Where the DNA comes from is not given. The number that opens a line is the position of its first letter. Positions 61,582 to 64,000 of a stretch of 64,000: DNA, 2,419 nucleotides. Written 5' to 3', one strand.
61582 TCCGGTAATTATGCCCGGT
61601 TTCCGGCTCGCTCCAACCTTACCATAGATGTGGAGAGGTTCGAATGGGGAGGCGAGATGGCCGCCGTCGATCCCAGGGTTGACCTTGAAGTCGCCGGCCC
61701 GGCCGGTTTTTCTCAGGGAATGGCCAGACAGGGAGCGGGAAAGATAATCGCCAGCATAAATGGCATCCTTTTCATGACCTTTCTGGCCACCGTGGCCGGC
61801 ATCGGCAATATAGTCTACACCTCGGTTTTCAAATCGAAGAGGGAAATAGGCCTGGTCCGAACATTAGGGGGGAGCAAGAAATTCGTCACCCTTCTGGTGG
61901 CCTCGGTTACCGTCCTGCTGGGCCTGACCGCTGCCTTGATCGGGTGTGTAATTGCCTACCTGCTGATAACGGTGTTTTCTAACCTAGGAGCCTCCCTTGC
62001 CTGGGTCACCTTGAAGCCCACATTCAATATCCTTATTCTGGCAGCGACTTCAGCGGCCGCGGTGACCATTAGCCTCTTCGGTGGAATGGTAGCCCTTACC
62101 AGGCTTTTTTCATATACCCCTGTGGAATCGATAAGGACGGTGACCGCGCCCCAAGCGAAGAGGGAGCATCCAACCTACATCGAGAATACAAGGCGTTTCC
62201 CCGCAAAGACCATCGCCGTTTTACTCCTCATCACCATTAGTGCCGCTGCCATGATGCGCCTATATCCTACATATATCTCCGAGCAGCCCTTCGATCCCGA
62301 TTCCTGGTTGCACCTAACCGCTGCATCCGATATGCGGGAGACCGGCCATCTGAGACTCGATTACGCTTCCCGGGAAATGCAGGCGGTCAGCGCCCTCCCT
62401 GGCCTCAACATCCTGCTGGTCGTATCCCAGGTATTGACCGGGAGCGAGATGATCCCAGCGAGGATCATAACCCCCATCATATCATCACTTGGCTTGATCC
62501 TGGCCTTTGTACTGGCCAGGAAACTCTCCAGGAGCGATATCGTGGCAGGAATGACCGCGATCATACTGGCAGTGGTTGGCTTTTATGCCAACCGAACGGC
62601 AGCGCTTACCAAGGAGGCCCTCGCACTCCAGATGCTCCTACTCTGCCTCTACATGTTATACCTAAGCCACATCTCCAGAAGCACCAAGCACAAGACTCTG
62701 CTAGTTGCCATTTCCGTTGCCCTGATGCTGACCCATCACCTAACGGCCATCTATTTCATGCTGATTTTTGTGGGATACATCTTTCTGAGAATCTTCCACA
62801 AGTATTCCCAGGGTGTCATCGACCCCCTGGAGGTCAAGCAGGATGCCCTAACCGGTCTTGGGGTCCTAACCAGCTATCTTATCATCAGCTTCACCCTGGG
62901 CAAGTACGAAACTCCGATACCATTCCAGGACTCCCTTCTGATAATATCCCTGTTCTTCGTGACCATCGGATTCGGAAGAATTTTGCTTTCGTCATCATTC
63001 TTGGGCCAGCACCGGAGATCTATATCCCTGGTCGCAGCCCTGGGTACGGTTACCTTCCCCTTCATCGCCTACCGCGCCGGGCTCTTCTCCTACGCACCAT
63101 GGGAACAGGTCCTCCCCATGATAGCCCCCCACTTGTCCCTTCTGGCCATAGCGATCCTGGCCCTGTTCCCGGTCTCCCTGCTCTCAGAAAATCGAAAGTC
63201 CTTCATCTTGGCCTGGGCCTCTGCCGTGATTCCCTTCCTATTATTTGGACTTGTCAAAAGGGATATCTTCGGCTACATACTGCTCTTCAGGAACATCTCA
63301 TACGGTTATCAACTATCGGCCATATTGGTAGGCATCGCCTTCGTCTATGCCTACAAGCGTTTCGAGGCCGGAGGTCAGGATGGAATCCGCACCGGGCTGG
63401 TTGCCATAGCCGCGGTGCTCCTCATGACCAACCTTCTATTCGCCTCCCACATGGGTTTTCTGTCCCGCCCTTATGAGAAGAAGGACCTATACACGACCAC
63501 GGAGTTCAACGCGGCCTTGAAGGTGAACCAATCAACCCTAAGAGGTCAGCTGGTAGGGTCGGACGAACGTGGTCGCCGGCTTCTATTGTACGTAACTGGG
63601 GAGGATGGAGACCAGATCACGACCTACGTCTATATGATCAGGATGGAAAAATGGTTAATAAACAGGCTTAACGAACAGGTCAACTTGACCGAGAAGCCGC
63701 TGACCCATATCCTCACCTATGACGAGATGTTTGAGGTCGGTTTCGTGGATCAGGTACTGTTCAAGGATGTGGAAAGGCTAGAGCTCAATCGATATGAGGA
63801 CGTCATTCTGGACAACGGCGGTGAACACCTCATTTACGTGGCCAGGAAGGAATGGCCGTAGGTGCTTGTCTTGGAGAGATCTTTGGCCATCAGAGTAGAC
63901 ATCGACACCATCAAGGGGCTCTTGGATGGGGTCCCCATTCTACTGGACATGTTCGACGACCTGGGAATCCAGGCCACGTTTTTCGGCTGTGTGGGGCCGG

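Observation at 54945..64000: Candidate novel system: a LolCDE/FtsEX-type (type VII) ABC machine genetically fused and clustered with an Arn-like lipid-linked-sugar pathway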

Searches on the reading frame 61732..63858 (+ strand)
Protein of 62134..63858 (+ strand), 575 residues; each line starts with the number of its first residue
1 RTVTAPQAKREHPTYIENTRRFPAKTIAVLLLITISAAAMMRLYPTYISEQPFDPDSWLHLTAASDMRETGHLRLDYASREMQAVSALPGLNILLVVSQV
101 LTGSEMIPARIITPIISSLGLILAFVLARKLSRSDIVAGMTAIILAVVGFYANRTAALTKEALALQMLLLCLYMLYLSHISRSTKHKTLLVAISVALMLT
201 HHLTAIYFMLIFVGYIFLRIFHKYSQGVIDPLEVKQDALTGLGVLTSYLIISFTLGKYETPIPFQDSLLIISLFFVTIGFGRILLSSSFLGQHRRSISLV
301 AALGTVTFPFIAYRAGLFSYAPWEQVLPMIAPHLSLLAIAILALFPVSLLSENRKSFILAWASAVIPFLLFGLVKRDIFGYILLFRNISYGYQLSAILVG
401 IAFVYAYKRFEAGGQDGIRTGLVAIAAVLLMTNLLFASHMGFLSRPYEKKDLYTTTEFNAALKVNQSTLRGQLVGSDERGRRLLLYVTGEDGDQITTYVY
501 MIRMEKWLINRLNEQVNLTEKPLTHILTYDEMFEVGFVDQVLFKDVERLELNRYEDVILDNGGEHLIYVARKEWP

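Call 14: find_homologous_proteins(query=window:62134-63858:+)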
Query seq(575 aa) (575 aa): 6 proteins with E <= 0.001 among 8000 candidates.
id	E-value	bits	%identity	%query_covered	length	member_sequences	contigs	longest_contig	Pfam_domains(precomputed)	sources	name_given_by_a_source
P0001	5.4e-232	790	62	100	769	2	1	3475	PF02687.28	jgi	jgi:hypothetical protein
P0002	2.6e-214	731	65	89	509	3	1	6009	-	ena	-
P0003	1.9e-158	547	59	69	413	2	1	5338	-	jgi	jgi:hypothetical protein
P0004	1.3e-140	488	65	58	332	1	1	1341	-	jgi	jgi:hypothetical protein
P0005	1.9e-122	428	58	56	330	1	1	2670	-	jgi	-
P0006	4.3e-4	38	26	35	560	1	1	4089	-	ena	-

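Call 17: search_protein_families(library=pfam, proteins=[window:62134-63858:+, P0006, P0002], max_evalue=10)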
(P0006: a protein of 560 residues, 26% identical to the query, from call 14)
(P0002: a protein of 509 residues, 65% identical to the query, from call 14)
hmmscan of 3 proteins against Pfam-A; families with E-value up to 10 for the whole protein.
window:62134-63858:+ (575 aa): 0 families

P0006 (560 aa): 3 families
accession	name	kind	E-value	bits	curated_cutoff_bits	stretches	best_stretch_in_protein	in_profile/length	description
PF12606.13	RELT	-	0.031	13.8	25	1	182-199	9-26/42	Tumour necrosis factor receptor superfamily member 19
PF20482.3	DUF6722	-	0.2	12.4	27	1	188-220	13-45/49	Family of unknown function (DUF6722)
PF19529.4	DUF6057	-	3.4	6.9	29.8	1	92-260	71-249/569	Family of unknown function (DUF6057)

P0002 (509 aa): 0 families
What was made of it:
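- On ArnT / PMT_2 (GT83/GT39): The window domain has no Pfam hit even at E ≤ 10 (call 17).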

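Call 18: search_solved_structures(query=window:62134-63858:+, max_evalue=10)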
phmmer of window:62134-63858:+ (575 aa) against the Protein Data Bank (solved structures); distinct sequences matched with E-value up to 10: 2.
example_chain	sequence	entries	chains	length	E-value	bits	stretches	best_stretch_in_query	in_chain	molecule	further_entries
6iy0_A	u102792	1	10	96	1.4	11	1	437-500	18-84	SAV0927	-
8xfu_A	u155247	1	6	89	1.5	10.9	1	437-500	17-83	Cytosolic protein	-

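Call 23: find_encoding_contigs(protein=P0001, flank=10000)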
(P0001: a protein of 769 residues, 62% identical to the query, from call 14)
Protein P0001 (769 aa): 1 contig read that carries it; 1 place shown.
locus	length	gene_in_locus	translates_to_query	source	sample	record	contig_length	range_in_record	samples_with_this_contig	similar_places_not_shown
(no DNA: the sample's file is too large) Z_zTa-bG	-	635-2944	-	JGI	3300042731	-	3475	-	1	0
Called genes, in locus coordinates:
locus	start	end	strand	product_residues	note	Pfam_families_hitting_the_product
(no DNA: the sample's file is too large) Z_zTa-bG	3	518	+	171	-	?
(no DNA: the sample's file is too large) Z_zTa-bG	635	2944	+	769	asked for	PF02687:FtsX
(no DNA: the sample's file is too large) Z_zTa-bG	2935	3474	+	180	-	?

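Call 24: find_encoding_contigs(protein=P0002, flank=10000)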
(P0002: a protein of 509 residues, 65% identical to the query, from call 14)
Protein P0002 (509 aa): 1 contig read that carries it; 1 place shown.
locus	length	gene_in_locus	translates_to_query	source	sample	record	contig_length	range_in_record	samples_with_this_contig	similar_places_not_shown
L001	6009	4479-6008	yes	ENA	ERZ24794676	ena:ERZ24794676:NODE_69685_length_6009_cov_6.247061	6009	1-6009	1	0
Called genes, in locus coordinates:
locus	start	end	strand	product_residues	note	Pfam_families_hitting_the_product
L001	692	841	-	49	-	-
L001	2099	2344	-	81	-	-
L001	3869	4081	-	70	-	-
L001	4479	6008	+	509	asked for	?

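Call 25: find_encoding_contigs(protein=P0003, flank=10000)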
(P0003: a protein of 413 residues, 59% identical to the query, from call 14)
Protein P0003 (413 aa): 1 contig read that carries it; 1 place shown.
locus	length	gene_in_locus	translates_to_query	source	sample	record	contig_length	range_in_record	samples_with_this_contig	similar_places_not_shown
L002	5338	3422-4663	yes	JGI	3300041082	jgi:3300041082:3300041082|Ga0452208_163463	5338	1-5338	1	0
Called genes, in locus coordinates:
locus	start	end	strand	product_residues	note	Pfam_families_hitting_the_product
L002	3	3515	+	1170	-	?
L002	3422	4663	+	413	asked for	-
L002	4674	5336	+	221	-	?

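Call 26: find_encoding_contigs(protein=P0006, flank=10000)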
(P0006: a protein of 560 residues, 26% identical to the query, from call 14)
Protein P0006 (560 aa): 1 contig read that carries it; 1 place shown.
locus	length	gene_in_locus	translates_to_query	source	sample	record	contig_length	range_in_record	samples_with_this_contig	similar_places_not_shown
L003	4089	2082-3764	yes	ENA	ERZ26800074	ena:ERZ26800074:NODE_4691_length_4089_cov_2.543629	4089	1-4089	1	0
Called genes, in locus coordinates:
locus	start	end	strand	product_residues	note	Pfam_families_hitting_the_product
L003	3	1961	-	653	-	?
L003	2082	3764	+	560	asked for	-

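Call 34: predict_structure(alignment_id=A1)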
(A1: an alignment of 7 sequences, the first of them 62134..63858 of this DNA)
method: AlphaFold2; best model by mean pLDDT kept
length: 575 residues; sequences in the alignment: 7
mean_pLDDT: 51.0   pTM: 0.49
mean pLDDT of the five models: 51.0, 48.1, 47.5, 45.9, 45.4
residues with pLDDT >= 90: 0; 70-90: 66; 50-70: 215; < 50: 294
segments of 3 or more residues with pLDDT < 50: 1-22, 37-99, 101-116, 150-159, 256-261, 373-392, 407-424, 430-453, 466-480, 486-499, 512-575
pLDDT, mean of each block of 10 residues (from residue 1): 31 38 55 51 34 30 32 32 31 44 43 48 62 63 58 42 64 73 77 75 69 77 70 77 77 55 60 68 60 63 60 53 52 55 52 63 62 45 43 50 49 46 49 43 32 49 47 43 48 45 51 45 40 33 30 35 38 30
secondary structure, 60 per line:
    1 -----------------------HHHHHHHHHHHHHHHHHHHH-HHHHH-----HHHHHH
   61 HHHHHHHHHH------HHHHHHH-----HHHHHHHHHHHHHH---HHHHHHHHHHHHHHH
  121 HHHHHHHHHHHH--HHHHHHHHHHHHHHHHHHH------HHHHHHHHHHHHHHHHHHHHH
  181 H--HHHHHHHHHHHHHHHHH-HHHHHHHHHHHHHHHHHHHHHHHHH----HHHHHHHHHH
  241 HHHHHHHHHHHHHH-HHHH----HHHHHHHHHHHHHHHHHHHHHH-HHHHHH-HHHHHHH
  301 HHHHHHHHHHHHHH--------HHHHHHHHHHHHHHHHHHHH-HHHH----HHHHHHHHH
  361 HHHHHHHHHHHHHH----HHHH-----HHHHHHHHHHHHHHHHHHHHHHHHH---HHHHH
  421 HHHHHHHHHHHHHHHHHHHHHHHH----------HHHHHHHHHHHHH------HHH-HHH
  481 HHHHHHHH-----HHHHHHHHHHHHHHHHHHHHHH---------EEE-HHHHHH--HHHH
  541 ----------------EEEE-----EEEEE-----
elements in order: H24-43 H45-49 H55-70 H77-83 H89-102 H106-132 H135-153 H160-181 H184-200 H202-226 H231-254 H256-259 H264-285 H287-292 H294-314 H323-342 H344-347 H352-374 H379-382 H388-412 H416-444 H455-467 H478-488 H494-515 E525-527 H529-534 H537-540 E557-560 E566-570
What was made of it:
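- Tried and rejected: With a 7-sequence alignment the model was unusable (pLDDT 51, call 34).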

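Call 35: search_protein_representatives(alignment_id=A1)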
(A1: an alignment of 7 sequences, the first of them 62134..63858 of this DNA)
Query: 7 sequences, 552 profile positions. Proteins with E-value up to 0.001 (for the whole library): 1242; up to 1e-10: 279; up to 1e-30: 97. The best 150 are listed.
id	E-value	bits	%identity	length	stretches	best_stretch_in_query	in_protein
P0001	6.2e-284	958.9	-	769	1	3-552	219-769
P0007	4.8e-258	873.5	-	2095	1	3-552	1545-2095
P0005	1.8e-166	571.2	-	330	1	223-552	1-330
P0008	6.9e-120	417.4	-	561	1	1-548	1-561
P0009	2.3e-80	287.0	-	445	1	1-399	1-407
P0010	2.3e-77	277.1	-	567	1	1-543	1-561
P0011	6.4e-75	269.0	-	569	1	2-546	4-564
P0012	2.4e-72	260.5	-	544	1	26-545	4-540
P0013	3.9e-72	259.8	-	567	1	1-546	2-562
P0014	2.4e-71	257.2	-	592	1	1-546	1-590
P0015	4.2e-71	256.4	-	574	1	1-546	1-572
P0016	3.9e-70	253.2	-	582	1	1-546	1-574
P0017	7.6e-70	252.3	-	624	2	2-387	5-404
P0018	5.6e-66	239.5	-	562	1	1-546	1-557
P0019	2.0e-65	237.7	-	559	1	1-544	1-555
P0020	2.3e-65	237.5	-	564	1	1-546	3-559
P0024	6.3e-62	226.1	-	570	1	6-546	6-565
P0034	9.7e-54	199.1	-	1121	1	6-473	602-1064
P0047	2.8e-50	187.6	-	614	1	8-529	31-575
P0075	2.4e-37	145.0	-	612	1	9-530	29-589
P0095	4.5e-32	127.6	-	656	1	8-459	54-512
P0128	4.1e-24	101.3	-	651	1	8-511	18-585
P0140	6.1e-22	94.1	-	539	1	9-479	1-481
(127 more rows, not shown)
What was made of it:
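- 62209..63858 (+): GT-C-fold glycosyltransferase domain (residues 1549-2098): about 13 TM helices plus a ~130-aa C-terminal outer domain. It belongs to an unannotated archaeal family. An exhaustive profile search finds 1242 relatives, mostly ~560 aa and stand-alone (call 35).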

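Call 36: search_protein_families(library=pfam, proteins=[P0007, P0008, P0010, P0014, P0034, P0047, P0075, P0095, P0128, P0140], max_evalue=1)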
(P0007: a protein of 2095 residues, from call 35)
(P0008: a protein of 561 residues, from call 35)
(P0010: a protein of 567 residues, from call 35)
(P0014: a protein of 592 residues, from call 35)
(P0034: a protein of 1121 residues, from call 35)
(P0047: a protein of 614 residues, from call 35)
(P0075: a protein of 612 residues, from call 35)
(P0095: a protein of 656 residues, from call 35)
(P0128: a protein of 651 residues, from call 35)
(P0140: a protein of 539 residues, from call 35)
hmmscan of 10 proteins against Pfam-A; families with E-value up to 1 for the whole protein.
P0007 (2095 aa): 13 families
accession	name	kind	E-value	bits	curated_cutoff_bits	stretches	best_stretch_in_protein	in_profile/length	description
PF12704.14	MacB_PCD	-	1.2e-10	42.5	27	1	18-196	2-181/207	MacB-like periplasmic core domain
PF02687.27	FtsX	-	1.4e-09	38.5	25.5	1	1398-1515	3-119/120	FtsX-like permease C-terminal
PF19077.6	Big_13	-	0.00047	21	27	1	694-720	74-100/102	Bacterial Ig-like domain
PF05345.18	He_PIG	-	0.001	19.9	24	1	690-715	66-90/96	Putative Ig domain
PF20164.4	GspA_SrpA_N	-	0.005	17.7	27.4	0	439-510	13-90/117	GspA/SrpA SigLec-like domain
PF18911.6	PKD_4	-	0.013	16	27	1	691-720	56-85/85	PKD domain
PF00801.26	PKD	-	0.015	15.8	23.5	1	689-715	51-77/80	PKD domain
PF13750.12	Big_3_3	-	0.047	13.8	27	1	691-714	118-141/157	Bacterial Ig-like domain (group 3)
PF13754.12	Big_3_4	-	0.07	13.5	27.3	0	682-711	21-50/106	Domain of unknown function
PF22352.2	K319L-like_PKD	-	0.13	12.8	27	0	683-712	50-77/84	K319L-like, PKD domain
PF07495.19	Y_Y_Y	-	0.14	12.5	26.6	0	693-721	36-65/65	Y_Y_Y domain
PF00028.23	Cadherin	-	0.15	12.9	28.8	0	691-720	61-90/93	Cadherin domain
PF18981.6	InlK_D3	-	0.16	12.5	25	1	693-719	48-74/75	Internalin K domain (D3/D4)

P0008 (561 aa): 0 families

P0010 (567 aa): 2 families
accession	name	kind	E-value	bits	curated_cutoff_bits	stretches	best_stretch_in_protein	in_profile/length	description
PF19510.5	DUF6044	-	0.043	12.7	27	1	49-231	75-237/564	Protein of unknown function (DUF6044)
PF14746.11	WASH-7_C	-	0.064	13.4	25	1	167-200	34-67/175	WASH complex subunit 7, C-terminal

P0014 (592 aa): 0 families

P0034 (1121 aa): 3 families
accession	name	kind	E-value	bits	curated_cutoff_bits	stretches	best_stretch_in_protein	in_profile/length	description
PF12704.14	MacB_PCD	-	2.1e-15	58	27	1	17-188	3-176/207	MacB-like periplasmic core domain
PF02687.27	FtsX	-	2.8e-11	43.9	25.5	1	451-570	2-119/120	FtsX-like permease C-terminal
PF04645.17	DUF603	-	0.11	12.7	22.6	1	242-286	25-68/181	Protein of unknown function, DUF603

P0047 (614 aa): 0 families

P0075 (612 aa): 0 families

P0095 (656 aa): 0 families

P0128 (651 aa): 1 family
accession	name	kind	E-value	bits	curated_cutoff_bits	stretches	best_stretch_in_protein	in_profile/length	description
PF05732.17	RepL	-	0.032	14.2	20.3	1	504-556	53-103/164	Firmicute plasmid replication protein (RepL)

P0140 (539 aa): 1 family
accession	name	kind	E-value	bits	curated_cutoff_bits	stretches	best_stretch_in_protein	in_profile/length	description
PF14715.11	FixP_N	-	0.79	9.9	24.9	1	203-225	25-47/48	N-terminal domain of cytochrome oxidase-cbb3, FixP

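Call 39: search_solved_structures(query=A2, max_evalue=10)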
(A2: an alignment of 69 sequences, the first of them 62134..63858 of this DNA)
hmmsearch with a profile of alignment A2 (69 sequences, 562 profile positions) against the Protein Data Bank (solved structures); distinct sequences matched with E-value up to 10: 6.
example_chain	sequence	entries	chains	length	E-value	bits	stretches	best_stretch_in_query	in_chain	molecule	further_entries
5xpd_A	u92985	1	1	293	3.1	9.1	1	273-393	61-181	sugar transporter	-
8zxd_A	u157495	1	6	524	3.4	9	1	182-287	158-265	Vang-like protein 1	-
9jk6_A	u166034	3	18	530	3.5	9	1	182-287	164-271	Vang-like protein 1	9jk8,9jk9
6ukj_A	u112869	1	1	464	4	8.8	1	215-354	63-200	Chloroquine resistance transporter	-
8i9p_Lh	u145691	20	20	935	4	8.7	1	7-175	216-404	dolichyl-diphosphooligosaccharide--protein glycotransferase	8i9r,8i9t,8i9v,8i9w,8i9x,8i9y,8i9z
9llg_M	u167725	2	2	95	4.2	8.7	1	245-302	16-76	De novo designed negative allosteric GPCR exoframe modulator targeting TM5/6/7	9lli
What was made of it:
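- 62209..63858 (+): No Pfam or PDB sequence hit (calls 17, 18, 39).
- On AglB/STT3/PglB oligosaccharyltransferase (GT66): The profile against PDB gives STT3 only at E = 4 (call 39).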

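Call 41: find_encoding_contigs(protein=P0007, flank=10000)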
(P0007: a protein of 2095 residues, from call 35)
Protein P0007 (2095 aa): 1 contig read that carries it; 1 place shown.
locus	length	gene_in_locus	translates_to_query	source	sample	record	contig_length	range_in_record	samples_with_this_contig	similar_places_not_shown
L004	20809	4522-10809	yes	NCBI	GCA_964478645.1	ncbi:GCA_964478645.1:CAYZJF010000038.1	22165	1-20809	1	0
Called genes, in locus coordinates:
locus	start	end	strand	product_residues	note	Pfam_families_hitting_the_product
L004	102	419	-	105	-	PF03107:C1_2 (faint)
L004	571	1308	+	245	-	PF00977:His_biosynth, PF00218:IGPS (faint), PF01207:Dus (faint), PF03060:NMO (faint), PF02581:TMP-TENI (faint)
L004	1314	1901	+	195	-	PF00475:IGPD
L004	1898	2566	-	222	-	PF00535:Glycos_transf_2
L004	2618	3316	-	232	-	PF02463:SMC_N (faint), PF13191:AAA_16 (weak), PF00005:ABC_tran, PF13304:AAA_21 (faint)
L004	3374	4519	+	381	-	PF12704:MacB_PCD, PF02687:FtsX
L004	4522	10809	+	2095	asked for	PF12704:MacB_PCD, PF02687:FtsX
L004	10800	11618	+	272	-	PF01522:Polysacc_deac_1, PF10096:DUF2334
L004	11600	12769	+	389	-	PF13439:Glyco_transf_4, PF13579:Glyco_trans_4_4, PF20706:GT4-conflict (weak), PF00534:Glycos_transf_1, PF13692:Glyco_trans_1_4, PF13524:Glyco_trans_1_2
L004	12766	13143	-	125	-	-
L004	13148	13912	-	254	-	PF09721:Exosortase_EpsH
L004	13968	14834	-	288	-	-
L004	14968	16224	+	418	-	PF03721:UDPG_MGDP_dh_N, PF00984:UDPG_MGDP_dh, PF03720:UDPG_MGDP_dh_C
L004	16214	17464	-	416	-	PF01974:tRNA_int_endo, PF02778:tRNA_int_endo_N, PF01974:tRNA_int_endo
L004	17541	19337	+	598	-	PF04068:Fer4_RLI (weak), PF00037:Fer4 (weak), PF00004:AAA (faint), PF00005:ABC_tran, PF13173:AAA_14 (faint), PF13304:AAA_21 (faint), PF00005:ABC_tran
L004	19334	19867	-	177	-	PF13419:HAD_2, PF00702:Hydrolase, PF06888:Put_Phosphatase (faint), PF13242:Hydrolase_like (weak)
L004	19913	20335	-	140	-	PF14464:Prok-JAB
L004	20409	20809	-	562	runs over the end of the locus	PF01266:DAO (faint), PF03486:HI0933_like (faint), PF07992:Pyr_redox_2, PF13738:Pyr_redox_3 (weak), PF00070:Pyr_redox, PF02852:Pyr_redox_dim, PF00581:Rhodanese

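Call 42: find_encoding_contigs(protein=P0034, flank=10000)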
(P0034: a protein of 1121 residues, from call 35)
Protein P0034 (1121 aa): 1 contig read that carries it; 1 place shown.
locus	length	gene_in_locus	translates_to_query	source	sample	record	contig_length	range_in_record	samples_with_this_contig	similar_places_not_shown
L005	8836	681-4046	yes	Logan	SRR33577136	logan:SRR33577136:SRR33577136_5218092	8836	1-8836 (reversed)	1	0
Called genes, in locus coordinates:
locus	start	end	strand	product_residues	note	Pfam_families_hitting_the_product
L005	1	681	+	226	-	?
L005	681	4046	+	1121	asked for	PF12704:MacB_PCD, PF02687:FtsX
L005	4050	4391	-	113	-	PF07760:DUF1616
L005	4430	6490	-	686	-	-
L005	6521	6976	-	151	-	-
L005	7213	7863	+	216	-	PF01177:Asp_Glu_race, PF17645:Amdase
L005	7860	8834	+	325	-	?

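Call 46: find_related_loci(query=A3, collection=genome_contigs, flank=10000)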
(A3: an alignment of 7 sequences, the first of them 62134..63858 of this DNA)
Query A3 (575 aa) in genome_contigs; peptide patterns used: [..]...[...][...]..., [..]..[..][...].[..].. (x = any residue, [..] = any of these).
88 stretches matched a pattern; 3 encode a relative of the query (tblastn E <= 1e-3); 3 distinct loci.
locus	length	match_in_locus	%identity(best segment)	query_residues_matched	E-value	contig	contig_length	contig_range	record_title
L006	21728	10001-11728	62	1-575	0e+0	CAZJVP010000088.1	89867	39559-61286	MAG TPA_asm: uncultured Thermococci archaeon isolate SRP231805_co4_37 genome assembly, contig: k141_100223, whole genome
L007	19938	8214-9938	61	1-575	0e+0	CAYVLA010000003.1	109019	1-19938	MAG TPA_asm: Candidatus Hadarchaeota archaeon isolate binchicken_co395_161 genome assembly, contig: NODE_4_length_109019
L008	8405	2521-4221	55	9-575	0e+0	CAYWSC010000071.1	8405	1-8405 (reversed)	MAG TPA_asm: Candidatus Hadarchaeota archaeon isolate binchicken_co6_196 genome assembly, contig: NODE_10834_length_8405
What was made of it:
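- Tried and rejected: The narrow alignment found 3 loci (call 46).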
